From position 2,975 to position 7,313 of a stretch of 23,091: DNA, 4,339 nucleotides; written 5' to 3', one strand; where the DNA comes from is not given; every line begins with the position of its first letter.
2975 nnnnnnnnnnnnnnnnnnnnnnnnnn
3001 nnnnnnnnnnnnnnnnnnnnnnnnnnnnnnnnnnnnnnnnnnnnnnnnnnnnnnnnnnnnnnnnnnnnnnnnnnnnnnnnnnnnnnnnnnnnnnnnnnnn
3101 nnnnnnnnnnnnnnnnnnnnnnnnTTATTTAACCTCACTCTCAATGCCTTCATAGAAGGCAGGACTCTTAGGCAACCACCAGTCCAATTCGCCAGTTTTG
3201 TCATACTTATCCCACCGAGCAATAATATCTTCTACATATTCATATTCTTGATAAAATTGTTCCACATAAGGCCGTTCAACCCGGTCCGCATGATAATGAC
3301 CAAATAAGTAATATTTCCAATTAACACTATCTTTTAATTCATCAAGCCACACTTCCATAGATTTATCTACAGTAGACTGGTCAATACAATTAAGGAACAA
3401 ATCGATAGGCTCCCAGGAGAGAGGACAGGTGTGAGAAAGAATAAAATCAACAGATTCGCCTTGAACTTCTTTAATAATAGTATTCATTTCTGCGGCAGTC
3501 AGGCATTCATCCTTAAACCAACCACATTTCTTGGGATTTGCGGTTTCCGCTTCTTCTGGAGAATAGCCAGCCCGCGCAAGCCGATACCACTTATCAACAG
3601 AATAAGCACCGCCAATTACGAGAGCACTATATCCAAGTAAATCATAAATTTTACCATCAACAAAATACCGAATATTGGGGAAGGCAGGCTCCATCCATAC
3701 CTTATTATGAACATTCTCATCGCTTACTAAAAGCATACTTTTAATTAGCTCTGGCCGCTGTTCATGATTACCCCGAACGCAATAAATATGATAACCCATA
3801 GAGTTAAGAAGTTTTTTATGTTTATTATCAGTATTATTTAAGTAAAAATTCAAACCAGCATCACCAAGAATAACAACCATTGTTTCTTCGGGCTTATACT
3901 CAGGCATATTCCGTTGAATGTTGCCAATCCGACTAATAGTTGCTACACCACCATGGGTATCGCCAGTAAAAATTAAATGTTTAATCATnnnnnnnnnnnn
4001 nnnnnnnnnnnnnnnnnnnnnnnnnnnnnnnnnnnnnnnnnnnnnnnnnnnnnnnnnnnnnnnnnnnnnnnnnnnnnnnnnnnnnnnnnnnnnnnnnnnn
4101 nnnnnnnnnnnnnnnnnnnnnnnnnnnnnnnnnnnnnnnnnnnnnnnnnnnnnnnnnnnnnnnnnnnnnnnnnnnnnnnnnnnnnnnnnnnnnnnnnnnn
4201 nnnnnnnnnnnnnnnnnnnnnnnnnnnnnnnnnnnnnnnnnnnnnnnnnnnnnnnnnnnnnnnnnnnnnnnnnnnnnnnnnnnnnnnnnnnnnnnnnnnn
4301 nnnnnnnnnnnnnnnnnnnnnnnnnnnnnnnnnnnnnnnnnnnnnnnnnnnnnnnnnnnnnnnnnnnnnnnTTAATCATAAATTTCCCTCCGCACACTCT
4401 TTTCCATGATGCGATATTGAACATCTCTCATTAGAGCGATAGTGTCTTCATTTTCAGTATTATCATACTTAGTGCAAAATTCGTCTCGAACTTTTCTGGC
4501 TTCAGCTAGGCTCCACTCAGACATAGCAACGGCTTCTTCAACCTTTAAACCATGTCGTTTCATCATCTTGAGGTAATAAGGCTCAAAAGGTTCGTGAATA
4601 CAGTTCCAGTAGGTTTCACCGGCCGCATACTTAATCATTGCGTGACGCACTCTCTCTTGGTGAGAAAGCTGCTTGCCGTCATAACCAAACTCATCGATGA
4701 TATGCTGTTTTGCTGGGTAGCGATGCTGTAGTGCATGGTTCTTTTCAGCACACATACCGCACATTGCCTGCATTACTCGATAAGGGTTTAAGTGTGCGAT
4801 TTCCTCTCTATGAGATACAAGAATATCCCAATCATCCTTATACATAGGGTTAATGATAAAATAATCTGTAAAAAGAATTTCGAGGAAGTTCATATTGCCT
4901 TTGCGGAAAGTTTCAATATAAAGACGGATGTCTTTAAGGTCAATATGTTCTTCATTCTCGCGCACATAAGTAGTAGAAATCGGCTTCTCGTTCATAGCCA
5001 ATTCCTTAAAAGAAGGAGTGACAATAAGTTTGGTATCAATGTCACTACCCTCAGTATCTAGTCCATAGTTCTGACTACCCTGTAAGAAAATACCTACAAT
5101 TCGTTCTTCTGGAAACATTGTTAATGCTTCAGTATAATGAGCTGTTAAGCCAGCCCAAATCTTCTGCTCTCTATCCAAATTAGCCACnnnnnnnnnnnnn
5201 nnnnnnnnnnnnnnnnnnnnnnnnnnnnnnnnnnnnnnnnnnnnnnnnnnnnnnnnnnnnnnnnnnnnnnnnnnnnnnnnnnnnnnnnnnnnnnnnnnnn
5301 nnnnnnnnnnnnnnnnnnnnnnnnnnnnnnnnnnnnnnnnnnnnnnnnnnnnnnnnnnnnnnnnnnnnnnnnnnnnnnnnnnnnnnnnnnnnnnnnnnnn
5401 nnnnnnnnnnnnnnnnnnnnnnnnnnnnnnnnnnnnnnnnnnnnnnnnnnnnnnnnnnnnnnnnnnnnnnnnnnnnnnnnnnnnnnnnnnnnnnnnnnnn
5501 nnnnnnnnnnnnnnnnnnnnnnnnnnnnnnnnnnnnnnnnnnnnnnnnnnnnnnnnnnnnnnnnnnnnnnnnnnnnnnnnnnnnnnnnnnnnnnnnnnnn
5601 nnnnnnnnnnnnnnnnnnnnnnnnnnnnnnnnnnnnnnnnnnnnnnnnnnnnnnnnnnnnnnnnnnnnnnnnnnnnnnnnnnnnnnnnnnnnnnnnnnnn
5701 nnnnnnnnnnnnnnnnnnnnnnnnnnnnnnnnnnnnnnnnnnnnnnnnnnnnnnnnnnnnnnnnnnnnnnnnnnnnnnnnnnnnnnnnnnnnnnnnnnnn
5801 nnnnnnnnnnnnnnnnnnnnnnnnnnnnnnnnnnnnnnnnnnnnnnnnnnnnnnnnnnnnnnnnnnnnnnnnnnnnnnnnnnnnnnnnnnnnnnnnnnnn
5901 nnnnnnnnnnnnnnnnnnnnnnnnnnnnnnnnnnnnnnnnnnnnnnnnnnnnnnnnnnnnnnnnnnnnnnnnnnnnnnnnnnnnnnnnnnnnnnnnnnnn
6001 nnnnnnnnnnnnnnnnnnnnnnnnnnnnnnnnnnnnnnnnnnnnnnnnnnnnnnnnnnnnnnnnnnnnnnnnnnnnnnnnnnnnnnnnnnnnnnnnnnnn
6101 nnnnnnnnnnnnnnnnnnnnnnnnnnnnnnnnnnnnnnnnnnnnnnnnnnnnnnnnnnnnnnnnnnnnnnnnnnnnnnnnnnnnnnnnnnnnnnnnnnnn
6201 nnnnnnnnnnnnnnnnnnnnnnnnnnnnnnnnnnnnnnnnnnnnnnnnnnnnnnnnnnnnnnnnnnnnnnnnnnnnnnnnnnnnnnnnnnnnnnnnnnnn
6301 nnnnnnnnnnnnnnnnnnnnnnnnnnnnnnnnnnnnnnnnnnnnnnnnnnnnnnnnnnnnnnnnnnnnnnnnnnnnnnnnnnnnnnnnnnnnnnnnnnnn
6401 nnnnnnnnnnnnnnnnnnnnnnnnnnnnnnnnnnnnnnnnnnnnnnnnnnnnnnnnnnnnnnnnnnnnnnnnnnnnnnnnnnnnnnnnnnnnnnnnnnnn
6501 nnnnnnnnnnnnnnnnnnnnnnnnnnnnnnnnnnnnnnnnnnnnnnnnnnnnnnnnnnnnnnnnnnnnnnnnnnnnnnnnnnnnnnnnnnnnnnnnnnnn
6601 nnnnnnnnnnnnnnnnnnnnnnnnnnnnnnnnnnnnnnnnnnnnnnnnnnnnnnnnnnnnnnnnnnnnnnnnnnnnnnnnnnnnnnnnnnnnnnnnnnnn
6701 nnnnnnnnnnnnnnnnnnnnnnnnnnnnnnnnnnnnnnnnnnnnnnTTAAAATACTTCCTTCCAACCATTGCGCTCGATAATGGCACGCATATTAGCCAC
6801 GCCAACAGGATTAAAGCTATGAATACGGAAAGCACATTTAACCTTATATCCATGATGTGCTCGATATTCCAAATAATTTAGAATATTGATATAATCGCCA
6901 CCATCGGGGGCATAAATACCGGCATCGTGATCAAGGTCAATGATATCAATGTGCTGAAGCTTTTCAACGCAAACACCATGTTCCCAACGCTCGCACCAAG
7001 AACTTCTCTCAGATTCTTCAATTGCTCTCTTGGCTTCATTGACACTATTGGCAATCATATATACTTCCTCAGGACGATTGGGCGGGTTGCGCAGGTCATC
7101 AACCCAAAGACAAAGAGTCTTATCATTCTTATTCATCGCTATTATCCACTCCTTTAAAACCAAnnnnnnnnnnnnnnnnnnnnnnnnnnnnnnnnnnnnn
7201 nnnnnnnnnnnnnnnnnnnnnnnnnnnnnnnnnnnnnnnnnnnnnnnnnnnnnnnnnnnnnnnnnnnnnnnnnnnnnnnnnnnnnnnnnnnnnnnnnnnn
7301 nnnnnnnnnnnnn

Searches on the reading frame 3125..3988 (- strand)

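Call 3: search_protein_families(library=pfam, proteins=[window:3125-3988:-], max_evalue=0.01)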
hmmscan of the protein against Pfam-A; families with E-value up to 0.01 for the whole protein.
window:3125-3988:- (287 aa): 1 family
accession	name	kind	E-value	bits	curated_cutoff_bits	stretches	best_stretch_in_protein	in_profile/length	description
PF00149.33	Metallophos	-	6.1e-11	43.5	21.5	1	5-234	3-190/191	Calcineurin-like phosphoesterase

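Call 5: search_protein_families(library=phrogs, proteins=[window:3125-3988:-], max_evalue=0.001)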
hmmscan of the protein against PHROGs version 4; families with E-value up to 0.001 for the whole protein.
window:3125-3988:- (287 aa): 2 families
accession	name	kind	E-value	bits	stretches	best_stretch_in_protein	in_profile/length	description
phrog_1649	-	other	3.3e-22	79.5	1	3-234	36-253/308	metallo-phosphoesterase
phrog_547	-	other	0.00052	20.2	0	35-90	73-126/245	phosphoesterase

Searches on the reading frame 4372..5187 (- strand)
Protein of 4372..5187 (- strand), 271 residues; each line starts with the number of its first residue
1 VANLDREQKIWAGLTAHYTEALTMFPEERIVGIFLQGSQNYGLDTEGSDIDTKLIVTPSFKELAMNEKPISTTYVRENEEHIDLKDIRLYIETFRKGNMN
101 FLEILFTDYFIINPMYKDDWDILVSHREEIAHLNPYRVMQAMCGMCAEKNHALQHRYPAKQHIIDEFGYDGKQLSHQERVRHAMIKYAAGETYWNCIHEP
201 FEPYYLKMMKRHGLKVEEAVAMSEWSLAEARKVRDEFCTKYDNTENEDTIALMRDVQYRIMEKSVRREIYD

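Call 3: search_protein_families(library=pfam, proteins=[window:4372-5187:-], max_evalue=0.01)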
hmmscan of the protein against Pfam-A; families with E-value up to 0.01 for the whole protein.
window:4372-5187:- (271 aa): 2 families
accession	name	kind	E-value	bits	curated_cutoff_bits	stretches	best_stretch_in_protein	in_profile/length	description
PF01909.29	NTP_transf_2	-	0.0029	18.4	21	1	30-76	14-63/93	Nucleotidyltransferase domain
PF10127.15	RlaP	-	0.0033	17.6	23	1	33-110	23-101/249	RNA repair pathway DNA polymerase beta family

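Call 5: search_protein_families(library=phrogs, proteins=[window:4372-5187:-], max_evalue=0.001)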
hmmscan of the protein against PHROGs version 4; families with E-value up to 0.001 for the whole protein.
window:4372-5187:- (271 aa): 2 families
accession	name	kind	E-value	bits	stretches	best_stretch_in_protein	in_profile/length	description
phrog_388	-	DNA, RNA and nucleotide metabolism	7.5e-17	62.4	1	20-259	28-222/351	nucleotidyltransferase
phrog_33308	-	unknown function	1.7e-08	35.3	1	29-105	24-101/241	-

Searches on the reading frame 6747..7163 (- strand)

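Call 9: search_protein_families(library=pfam, proteins=[window:6747-7163:-], max_evalue=0.001)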
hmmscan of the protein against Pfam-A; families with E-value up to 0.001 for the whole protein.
window:6747-7163:- (138 aa): 1 family
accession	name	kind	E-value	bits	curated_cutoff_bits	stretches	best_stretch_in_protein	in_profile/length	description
PF20274.4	cREC_REC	-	1.5e-13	51.7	27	1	19-130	3-87/88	Cyclic-phosphate processing Receiver domain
